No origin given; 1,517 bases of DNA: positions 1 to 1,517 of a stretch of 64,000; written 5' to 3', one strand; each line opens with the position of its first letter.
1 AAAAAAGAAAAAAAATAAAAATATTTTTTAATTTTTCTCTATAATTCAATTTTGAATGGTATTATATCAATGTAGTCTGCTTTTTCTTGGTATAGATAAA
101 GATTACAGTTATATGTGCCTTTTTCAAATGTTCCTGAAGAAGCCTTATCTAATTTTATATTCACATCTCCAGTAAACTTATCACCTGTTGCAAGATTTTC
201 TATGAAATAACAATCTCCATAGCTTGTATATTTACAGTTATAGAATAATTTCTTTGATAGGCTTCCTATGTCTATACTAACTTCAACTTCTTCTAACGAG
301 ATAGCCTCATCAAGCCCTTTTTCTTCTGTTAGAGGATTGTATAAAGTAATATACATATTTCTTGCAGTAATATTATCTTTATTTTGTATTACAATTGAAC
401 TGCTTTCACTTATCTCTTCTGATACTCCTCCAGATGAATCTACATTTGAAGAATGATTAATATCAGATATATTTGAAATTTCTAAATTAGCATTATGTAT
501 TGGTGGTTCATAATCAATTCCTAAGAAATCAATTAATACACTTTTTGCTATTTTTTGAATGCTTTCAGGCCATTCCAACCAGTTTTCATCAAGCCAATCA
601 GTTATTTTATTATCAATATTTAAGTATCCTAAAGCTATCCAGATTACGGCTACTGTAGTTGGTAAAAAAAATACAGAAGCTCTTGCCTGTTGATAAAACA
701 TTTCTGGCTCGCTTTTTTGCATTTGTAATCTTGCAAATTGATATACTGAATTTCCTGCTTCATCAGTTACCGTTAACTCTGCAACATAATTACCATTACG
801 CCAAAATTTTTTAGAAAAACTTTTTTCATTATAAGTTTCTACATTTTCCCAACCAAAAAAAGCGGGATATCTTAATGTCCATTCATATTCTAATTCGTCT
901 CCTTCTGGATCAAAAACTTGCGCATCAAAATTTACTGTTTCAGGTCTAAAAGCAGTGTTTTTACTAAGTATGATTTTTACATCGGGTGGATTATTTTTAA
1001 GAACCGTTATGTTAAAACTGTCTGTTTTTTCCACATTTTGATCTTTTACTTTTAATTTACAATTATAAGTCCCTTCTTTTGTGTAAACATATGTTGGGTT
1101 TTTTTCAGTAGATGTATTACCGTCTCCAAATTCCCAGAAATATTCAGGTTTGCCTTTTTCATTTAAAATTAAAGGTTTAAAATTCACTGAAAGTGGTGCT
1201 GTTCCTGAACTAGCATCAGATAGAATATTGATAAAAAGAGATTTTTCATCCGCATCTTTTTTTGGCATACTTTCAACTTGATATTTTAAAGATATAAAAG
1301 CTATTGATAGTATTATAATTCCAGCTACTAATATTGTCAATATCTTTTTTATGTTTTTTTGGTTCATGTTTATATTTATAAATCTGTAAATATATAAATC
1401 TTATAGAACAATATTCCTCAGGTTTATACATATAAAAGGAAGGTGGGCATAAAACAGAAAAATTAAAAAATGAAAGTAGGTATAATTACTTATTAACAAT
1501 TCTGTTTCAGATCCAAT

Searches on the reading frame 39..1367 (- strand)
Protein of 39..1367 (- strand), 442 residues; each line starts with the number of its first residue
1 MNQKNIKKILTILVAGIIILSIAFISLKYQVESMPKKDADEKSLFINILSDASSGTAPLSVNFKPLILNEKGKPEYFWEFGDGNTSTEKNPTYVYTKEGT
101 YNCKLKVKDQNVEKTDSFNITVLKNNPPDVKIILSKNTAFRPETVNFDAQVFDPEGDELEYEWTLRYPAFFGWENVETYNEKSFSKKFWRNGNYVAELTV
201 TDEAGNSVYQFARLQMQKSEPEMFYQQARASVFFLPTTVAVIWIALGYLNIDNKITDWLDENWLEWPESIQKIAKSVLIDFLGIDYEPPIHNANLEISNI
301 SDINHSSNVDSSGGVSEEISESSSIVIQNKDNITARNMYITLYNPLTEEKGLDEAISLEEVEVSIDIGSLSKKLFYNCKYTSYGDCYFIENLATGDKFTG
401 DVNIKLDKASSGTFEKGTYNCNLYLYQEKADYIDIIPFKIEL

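Call 14: search_protein_families(library=pfam, proteins=[window:39-1367:-], max_evalue=0.01)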
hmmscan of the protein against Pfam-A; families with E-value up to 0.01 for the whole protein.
window:39-1367:- (442 aa): 5 families
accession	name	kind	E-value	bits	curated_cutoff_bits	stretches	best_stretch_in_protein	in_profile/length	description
PF18911.6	PKD_4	-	8.6e-24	83.8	27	2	73-122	34-85/85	PKD domain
PF00801.26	PKD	-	7.6e-16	58.3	23.5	2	59-122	15-80/80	PKD domain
PF22352.2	K319L-like_PKD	-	5e-07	30.1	27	1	143-207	12-75/84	K319L-like, PKD domain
PF16820.11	PKD_3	-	0.00083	19.6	26.3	1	61-108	21-67/68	PKD-like domain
PF19077.6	Big_13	-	0.0063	17.4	27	0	183-207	65-90/102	Bacterial Ig-like domain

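Call 16: find_encoding_contigs(protein=window:39-1367:-, flank=10000, max_places=6)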
Protein window:39-1367:- (442 aa): 4 contigs read that carry it; 4 places shown.
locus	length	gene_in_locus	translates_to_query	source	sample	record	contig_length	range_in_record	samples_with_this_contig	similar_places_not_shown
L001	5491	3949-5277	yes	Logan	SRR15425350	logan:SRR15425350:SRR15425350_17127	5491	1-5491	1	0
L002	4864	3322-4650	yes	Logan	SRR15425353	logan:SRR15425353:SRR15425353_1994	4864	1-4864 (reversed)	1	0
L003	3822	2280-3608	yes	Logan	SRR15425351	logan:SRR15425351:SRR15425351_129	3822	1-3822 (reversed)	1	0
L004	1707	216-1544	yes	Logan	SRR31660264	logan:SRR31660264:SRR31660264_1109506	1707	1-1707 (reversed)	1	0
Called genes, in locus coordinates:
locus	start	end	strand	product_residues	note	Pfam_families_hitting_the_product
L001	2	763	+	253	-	?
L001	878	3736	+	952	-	PF01364:Peptidase_C25, PF00801:PKD (faint)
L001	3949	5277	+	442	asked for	PF00801:PKD, PF18911:PKD_4, PF22352:K319L-like_PKD (faint), PF18911:PKD_4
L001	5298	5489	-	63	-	?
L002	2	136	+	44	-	?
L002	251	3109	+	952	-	PF01364:Peptidase_C25, PF00801:PKD (faint)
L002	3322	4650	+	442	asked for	PF00801:PKD, PF18911:PKD_4, PF22352:K319L-like_PKD (faint), PF18911:PKD_4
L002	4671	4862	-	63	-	?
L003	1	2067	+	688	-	?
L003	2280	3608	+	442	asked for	PF00801:PKD, PF18911:PKD_4, PF22352:K319L-like_PKD (faint), PF18911:PKD_4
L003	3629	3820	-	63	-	?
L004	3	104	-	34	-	?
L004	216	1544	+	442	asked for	PF00801:PKD, PF18911:PKD_4, PF22352:K319L-like_PKD (faint), PF18911:PKD_4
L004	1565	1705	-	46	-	?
